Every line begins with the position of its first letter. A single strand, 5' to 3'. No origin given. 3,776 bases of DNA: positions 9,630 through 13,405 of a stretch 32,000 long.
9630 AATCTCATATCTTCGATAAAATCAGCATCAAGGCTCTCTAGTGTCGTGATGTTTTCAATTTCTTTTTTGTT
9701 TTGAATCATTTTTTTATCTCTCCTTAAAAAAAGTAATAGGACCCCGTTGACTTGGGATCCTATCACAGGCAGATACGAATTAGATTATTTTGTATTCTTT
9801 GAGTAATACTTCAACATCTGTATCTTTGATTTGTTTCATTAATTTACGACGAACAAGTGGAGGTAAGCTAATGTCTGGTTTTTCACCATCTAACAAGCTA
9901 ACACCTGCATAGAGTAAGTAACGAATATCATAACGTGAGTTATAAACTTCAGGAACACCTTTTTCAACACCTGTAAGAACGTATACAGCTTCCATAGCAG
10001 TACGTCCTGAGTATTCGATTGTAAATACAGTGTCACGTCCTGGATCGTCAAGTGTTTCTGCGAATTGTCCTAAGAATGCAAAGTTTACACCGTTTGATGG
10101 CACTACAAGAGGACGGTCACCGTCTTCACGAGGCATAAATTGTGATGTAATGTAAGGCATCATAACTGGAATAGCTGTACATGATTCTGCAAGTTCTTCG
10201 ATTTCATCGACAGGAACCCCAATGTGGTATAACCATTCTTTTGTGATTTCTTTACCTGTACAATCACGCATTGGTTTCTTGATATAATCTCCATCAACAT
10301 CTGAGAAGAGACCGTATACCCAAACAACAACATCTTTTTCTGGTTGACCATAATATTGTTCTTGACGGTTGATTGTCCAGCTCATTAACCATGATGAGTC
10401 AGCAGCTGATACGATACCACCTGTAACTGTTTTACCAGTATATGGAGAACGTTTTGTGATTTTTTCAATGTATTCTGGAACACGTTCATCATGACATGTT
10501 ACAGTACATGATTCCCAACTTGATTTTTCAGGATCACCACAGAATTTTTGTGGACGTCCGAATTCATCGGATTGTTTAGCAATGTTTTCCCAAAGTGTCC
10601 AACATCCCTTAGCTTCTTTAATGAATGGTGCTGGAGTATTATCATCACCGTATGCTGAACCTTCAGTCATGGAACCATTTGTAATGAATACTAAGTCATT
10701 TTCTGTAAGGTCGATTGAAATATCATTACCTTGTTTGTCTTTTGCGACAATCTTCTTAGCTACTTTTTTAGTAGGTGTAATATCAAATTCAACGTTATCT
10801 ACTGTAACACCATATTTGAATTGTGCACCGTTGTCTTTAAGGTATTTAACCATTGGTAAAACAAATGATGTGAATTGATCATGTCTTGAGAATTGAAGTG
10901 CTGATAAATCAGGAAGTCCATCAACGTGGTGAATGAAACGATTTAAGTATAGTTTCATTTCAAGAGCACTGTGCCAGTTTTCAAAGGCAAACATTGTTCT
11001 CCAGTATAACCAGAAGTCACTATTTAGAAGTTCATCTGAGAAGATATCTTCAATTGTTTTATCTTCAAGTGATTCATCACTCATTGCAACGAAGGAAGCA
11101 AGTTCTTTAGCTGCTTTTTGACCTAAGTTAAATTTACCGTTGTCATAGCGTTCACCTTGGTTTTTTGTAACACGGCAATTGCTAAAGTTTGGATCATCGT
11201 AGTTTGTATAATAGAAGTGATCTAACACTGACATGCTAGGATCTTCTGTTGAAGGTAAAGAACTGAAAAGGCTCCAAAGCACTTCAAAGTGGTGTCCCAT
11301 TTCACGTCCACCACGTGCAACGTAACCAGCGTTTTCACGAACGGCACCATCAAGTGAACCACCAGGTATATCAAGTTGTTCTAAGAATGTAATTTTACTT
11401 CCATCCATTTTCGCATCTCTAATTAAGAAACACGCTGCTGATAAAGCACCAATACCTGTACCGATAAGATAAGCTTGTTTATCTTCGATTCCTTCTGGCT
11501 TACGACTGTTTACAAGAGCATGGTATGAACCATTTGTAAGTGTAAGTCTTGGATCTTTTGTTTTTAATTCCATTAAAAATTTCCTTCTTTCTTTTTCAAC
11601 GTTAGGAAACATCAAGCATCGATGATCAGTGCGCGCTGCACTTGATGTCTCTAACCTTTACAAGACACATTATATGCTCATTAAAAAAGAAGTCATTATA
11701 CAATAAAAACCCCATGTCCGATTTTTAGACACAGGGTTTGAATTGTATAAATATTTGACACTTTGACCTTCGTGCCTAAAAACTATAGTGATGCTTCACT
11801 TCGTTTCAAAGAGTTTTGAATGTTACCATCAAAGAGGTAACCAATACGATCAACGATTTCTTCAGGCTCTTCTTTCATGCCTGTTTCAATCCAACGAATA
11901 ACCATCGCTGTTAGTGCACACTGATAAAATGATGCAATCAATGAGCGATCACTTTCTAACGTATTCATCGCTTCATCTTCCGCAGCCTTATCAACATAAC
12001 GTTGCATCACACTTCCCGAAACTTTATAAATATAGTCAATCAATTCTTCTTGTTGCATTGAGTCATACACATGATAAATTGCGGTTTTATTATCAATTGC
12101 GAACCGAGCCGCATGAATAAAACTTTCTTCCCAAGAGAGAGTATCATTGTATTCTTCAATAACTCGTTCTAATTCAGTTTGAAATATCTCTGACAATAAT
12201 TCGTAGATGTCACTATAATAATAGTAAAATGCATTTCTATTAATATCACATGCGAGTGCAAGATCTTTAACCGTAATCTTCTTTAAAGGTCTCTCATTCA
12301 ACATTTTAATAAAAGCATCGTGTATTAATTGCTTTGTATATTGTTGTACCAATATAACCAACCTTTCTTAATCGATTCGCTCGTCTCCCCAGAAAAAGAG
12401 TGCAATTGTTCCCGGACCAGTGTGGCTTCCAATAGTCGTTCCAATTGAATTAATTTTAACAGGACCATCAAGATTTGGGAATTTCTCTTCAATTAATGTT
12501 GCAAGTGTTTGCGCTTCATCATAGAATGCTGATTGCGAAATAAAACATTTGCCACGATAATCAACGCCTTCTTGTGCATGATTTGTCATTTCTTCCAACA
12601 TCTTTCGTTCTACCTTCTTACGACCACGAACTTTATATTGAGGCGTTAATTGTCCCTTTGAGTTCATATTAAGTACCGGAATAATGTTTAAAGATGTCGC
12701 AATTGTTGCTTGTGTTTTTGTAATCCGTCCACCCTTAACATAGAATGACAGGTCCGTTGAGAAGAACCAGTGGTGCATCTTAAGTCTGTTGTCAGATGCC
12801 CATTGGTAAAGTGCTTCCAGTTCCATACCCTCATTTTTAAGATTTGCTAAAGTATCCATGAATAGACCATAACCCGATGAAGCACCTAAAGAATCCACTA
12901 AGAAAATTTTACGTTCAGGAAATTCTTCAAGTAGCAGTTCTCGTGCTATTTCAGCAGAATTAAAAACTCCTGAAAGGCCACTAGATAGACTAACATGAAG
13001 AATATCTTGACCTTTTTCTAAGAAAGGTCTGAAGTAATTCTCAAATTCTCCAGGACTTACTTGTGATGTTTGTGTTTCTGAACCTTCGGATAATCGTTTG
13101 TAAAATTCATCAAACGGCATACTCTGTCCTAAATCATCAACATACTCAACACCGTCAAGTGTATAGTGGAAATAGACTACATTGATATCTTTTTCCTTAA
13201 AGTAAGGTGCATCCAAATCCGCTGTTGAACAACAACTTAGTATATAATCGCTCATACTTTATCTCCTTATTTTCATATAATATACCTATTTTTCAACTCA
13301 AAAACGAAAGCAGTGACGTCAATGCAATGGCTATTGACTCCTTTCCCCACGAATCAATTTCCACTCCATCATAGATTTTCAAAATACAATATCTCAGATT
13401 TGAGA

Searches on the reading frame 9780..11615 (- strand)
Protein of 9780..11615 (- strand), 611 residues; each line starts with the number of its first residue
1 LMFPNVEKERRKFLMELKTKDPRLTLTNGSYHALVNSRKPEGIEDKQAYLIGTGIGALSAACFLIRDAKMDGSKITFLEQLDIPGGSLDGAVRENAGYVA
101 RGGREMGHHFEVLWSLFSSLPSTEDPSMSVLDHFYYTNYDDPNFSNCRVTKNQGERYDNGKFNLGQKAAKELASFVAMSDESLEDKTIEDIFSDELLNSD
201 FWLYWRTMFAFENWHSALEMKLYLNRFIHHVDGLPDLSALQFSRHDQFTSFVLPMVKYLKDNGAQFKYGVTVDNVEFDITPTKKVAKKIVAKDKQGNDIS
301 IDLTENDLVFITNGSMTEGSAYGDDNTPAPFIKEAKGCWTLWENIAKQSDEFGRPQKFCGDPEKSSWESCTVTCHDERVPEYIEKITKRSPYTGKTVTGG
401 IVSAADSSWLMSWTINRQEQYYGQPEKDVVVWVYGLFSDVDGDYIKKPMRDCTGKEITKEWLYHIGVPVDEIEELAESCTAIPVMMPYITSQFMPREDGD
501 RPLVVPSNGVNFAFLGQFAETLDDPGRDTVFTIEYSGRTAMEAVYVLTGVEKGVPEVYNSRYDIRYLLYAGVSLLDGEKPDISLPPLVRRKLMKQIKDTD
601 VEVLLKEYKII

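Call 33: search_protein_families(library=ncbifam, proteins=[window:9780-11615:-], max_evalue=0.01)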
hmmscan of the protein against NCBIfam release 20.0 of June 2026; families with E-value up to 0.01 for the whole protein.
window:9780-11615:- (611 aa): 2 families
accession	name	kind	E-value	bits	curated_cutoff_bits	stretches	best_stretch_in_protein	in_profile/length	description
NF010584.0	PRK13977.1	equivalog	2.3e-259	861.7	567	1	26-610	3-576/577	oleate hydratase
NF058655.1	CrtID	equivalog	0.003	16.5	640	0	50-195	3-140/478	bifunctional phytoene desaturase/3,4-desaturase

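Call 40: search_protein_families(library=padloc, proteins=[window:9780-11615:-], max_evalue=0.01)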
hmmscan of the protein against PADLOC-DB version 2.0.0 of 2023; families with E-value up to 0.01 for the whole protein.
window:9780-11615:- (611 aa): 0 families

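Call 43: search_solved_structures(query=window:9780-11615:-, max_evalue=1e-10)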
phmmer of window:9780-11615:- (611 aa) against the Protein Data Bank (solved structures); distinct sequences matched with E-value up to 1e-10: 9.
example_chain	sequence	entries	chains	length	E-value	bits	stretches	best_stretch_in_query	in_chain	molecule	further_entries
7kav_B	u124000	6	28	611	2e-210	703.7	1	25-611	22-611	Oleate hydratase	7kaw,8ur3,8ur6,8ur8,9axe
9iqj_A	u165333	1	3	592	2.4e-210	703.4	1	27-611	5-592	Oleate hydratase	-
9iqa_A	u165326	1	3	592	4.4e-210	702.6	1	27-611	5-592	Oleate hydratase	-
9iqi_A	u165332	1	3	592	8.4e-210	701.7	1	27-611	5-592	Oleate hydratase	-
7kax_A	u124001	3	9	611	1.3e-209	701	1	25-611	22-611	Oleate hydratase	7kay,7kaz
4ia5_A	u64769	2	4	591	4.2e-201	672.9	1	27-610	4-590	Myosin-crossreactive antigen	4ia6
4uir_A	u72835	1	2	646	9.7e-154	516.5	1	42-584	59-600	OLEATE HYDRATASE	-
5z70_A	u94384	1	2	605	3.4e-149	501.5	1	43-580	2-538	Oleate hydratase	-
5odo_A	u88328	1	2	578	4.8e-77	263.2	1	46-573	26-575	Isomerase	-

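Call 52: find_related_loci(query=window:9780-11573:-, collection=metagenome_contigs, flank=8000)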
Query window:9780-11573:- (597 aa) in metagenome_contigs; peptide patterns used: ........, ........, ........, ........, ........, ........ (x = any residue, [..] = any of these).
600 stretches matched a pattern (row limit reached: there are more); 553 encode a relative of the query (tblastn E <= 1e-3); the best 80 are kept; 80 distinct loci.
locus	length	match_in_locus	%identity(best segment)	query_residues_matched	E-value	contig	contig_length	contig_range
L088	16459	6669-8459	83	1-597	0e+0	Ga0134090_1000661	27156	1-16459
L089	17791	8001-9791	83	1-597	0e+0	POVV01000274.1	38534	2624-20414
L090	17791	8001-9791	84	1-597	0e+0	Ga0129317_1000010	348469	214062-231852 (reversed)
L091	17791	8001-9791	84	1-597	0e+0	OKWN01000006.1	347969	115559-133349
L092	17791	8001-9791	84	1-597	0e+0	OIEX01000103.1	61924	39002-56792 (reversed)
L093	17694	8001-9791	84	1-597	0e+0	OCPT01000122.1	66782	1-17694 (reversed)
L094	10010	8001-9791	84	1-597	0e+0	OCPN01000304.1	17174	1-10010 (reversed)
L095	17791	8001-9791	83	1-597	0e+0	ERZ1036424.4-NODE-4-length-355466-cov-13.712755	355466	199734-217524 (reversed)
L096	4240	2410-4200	74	1-597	0e+0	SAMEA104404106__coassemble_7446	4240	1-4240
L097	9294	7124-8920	75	1-597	0e+0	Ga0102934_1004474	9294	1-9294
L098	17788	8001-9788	74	2-597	0e+0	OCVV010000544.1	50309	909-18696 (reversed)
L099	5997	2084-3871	72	2-597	0e+0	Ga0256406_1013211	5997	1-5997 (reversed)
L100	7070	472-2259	72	2-597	0e+0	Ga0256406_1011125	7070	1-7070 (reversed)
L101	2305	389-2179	67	1-597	0e+0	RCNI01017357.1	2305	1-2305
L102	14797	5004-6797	65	1-597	0e+0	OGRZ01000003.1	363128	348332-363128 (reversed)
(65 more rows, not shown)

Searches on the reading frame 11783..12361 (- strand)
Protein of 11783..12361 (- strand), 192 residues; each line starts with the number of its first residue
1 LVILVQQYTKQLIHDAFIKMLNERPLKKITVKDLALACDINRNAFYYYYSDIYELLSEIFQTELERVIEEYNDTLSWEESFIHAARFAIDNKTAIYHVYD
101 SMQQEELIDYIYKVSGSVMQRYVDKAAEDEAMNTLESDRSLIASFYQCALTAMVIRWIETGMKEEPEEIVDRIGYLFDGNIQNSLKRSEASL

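Call 33: search_protein_families(library=ncbifam, proteins=[window:11783-12361:-], max_evalue=0.01)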
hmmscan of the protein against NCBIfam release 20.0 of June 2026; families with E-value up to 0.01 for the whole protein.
window:11783-12361:- (192 aa): 9 families
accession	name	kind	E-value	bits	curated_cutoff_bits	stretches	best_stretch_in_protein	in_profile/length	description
TIGR02366.1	DHAK_reg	equivalog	1.6e-21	77.1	129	1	9-171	4-166/176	dihydroxyacetone kinase transcriptional activator DhaS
NF007430.0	PRK09975.1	equivalog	1.3e-05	24.4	274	1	8-81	11-86/220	acrEF/envCD operon transcriptional regulator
NF007949.0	PRK10668.1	equivalog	1.8e-05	24.3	271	1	7-63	10-66/216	multidrug efflux transporter transcriptional repressor AcrR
NF007015.0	PRK09480.1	equivalog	8.1e-05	22.3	120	1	10-63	12-68/197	nucleoid occlusion factor SlmA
TIGR03968.1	mycofact_TetR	equivalog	0.00047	19.8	224.9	1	9-74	10-75/190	mycofactocin system transcriptional regulator MftR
NF038211.1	MFT_alt_reg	equivalog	0.003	17.9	285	1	13-124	6-116/193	mycofactocin system transcriptional regulator MftR2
NF008402.0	PRK11202.1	equivalog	0.0042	16.8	151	0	9-55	13-59/211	HTH-type transcriptional repressor FabR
NF051852.1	efflux_TF_MtrR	exception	0.0048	16.7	280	1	7-112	9-109/205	multidrug efflux system transcriptional repressor MtrR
NF053878.1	FATransRegFadRBac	equivalog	0.0063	16.3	200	0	11-83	6-78/190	fatty acid metabolism transcriptional regulator FadR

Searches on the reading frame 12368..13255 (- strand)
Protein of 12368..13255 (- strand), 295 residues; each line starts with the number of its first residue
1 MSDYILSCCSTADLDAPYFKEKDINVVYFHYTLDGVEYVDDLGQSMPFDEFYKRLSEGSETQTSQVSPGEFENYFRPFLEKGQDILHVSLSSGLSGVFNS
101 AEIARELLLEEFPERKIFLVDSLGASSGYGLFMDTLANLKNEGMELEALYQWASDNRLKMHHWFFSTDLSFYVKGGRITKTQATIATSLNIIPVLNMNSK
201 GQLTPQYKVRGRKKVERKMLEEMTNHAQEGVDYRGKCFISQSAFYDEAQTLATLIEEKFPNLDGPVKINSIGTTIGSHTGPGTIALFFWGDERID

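Call 33: search_protein_families(library=ncbifam, proteins=[window:12368-13255:-], max_evalue=0.01)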
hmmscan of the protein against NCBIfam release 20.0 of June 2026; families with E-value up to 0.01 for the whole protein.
window:12368-13255:- (295 aa): 2 families
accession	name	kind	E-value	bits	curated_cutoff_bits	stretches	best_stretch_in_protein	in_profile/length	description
TIGR00762.1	DegV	domain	2.8e-66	223.6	99.7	1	10-288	7-275/276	DegV family EDD domain-containing protein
NF038249.1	fatty_FakB1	equivalog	9.1e-28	97.2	350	1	10-289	9-280/286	fatty acid kinase binding subunit FakB1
